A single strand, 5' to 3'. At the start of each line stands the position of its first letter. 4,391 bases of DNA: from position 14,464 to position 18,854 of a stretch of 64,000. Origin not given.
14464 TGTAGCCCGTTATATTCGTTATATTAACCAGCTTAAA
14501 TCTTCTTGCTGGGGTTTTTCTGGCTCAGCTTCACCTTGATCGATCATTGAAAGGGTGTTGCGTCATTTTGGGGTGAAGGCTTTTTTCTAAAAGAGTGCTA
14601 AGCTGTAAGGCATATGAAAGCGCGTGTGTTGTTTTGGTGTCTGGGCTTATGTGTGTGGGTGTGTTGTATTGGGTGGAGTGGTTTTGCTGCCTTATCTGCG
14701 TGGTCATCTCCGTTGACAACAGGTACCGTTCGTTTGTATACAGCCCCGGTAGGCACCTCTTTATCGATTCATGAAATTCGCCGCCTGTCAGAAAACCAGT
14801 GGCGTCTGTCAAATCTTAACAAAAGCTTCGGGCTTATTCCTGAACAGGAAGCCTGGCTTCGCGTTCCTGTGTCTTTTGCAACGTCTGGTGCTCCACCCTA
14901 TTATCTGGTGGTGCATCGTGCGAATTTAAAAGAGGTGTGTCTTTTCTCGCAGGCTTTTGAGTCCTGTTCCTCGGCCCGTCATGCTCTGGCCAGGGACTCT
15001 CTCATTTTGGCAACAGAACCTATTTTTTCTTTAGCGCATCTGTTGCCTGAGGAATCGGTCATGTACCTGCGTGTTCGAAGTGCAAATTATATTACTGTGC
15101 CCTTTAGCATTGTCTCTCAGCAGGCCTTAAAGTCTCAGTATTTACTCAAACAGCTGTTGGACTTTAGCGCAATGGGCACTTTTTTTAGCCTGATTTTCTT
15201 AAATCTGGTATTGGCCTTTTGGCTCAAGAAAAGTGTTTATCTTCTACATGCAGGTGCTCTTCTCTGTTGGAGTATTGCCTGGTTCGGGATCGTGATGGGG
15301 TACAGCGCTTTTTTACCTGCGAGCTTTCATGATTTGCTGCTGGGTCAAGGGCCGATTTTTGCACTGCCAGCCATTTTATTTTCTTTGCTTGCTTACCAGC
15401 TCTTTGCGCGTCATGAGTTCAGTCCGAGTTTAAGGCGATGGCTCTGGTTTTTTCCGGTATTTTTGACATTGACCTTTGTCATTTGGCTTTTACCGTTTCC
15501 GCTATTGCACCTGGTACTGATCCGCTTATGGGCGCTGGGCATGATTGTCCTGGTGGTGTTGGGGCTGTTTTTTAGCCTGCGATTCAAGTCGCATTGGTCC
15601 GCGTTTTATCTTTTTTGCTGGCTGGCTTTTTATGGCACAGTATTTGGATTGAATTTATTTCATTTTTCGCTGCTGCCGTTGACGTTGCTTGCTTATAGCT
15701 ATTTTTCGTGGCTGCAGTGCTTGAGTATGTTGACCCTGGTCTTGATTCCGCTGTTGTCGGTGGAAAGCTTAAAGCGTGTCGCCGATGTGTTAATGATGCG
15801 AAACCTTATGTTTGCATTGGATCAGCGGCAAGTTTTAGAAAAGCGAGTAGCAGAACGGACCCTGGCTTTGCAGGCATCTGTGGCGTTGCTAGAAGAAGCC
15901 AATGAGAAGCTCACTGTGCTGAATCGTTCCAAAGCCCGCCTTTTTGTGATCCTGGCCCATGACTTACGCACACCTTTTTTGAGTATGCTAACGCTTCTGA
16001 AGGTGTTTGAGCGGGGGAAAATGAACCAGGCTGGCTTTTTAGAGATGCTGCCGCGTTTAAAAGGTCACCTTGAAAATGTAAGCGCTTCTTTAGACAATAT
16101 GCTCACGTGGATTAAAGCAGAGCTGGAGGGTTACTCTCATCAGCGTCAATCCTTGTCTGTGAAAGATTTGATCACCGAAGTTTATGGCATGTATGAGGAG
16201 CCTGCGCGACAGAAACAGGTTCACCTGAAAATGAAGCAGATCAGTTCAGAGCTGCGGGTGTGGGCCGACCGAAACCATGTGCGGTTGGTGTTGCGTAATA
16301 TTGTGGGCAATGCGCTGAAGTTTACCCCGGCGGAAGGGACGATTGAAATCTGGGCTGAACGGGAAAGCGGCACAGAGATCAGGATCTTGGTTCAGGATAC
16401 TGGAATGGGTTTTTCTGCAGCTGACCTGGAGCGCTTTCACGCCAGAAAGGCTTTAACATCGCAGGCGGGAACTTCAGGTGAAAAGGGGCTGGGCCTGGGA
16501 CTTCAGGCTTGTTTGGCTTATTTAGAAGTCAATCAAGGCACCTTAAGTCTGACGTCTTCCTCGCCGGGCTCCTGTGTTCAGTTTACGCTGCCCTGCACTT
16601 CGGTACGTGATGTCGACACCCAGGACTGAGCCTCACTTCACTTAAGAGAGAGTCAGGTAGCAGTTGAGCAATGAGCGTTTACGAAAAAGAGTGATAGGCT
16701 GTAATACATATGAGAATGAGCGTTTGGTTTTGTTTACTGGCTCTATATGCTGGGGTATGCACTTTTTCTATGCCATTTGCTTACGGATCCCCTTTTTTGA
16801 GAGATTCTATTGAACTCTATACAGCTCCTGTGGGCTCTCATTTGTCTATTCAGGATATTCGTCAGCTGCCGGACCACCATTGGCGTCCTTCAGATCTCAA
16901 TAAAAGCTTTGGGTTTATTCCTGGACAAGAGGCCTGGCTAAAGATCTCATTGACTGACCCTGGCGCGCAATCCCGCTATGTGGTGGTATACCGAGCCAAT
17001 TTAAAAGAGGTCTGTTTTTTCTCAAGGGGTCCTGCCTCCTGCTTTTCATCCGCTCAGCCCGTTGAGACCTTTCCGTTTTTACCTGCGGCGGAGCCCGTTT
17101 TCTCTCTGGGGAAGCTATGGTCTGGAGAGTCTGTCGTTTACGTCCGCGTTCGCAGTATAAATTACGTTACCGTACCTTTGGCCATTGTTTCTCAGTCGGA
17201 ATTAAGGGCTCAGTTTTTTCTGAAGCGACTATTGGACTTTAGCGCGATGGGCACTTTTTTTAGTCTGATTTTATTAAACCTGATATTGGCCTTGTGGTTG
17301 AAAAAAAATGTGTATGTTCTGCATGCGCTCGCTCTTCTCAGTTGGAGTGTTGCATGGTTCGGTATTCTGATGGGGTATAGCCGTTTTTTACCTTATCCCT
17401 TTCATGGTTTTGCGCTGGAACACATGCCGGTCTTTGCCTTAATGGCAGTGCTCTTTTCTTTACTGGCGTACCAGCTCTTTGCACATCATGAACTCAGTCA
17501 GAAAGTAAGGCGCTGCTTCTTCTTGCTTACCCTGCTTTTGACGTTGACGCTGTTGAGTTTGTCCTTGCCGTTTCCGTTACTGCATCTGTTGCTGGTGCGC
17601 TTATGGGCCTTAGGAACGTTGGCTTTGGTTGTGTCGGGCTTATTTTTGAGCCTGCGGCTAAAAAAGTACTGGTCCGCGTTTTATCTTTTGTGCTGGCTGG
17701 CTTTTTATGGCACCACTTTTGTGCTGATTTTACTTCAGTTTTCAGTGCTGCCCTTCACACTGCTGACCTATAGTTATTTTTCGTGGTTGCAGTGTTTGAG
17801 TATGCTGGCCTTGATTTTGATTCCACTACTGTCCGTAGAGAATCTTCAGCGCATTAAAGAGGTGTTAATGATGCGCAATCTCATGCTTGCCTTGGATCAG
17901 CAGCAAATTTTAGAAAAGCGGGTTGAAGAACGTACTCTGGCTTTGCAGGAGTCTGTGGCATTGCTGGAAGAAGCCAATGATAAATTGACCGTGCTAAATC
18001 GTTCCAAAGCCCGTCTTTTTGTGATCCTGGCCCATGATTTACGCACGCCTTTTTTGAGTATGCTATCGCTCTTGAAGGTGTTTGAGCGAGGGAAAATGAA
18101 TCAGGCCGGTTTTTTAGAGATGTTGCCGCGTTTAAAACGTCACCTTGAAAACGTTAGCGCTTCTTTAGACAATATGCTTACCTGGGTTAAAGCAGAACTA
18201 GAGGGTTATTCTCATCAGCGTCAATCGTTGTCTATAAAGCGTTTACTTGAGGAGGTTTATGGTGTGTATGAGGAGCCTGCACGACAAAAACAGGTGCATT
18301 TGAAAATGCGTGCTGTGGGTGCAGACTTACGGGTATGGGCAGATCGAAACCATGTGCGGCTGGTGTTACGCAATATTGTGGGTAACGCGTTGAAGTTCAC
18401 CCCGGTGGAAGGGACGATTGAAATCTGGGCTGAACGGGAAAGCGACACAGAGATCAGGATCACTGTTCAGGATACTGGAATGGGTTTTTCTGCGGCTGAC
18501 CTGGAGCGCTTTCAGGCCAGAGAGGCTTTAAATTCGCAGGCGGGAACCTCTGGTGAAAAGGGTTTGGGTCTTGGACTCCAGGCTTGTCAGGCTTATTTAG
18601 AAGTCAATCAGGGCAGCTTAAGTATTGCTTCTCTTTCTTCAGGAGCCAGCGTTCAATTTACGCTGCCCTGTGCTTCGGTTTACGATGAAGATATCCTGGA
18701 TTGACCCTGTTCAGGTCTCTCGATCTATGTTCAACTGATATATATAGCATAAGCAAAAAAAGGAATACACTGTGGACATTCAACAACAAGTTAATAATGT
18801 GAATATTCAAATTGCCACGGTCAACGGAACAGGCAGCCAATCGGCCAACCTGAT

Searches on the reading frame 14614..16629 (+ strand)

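Call 50: search_protein_families(library=pfam, proteins=[window:14614-16629:+], max_evalue=0.001)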
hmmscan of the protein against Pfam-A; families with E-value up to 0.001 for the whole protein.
window:14614-16629:+ (671 aa): 3 families
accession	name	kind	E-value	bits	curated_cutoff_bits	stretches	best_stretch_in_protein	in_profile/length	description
PF02518.31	HATPase_c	-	2.5e-17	63.7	26.4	1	552-661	2-109/111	Histidine kinase-, DNA gyrase B-, and HSP90-like ATPase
PF07696.17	7TMR-DISMED2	-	6.2e-07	29.9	22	1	48-167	12-135/136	7TMR-DISM extracellular 2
PF07695.17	7TMR-DISM_7TM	-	8.9e-05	22.9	29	1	180-365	2-187/205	7TM diverse intracellular signalling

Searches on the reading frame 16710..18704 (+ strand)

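Call 50: search_protein_families(library=pfam, proteins=[window:16710-18704:+], max_evalue=0.001)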
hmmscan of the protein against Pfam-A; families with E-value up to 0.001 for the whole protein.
window:16710-18704:+ (664 aa): 4 families
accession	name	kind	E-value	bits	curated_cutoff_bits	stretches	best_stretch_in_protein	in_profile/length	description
PF02518.31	HATPase_c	-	7.5e-17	62.2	26.4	1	545-654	2-109/111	Histidine kinase-, DNA gyrase B-, and HSP90-like ATPase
PF07696.17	7TMR-DISMED2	-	3.8e-07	30.6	22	1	42-160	11-135/136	7TMR-DISM extracellular 2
PF07695.17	7TMR-DISM_7TM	-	2e-06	28.3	29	1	174-359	3-189/205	7TM diverse intracellular signalling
PF00512.31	HisKA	-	0.0003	21.2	26.9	1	433-496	2-64/66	His Kinase A (phospho-acceptor) domain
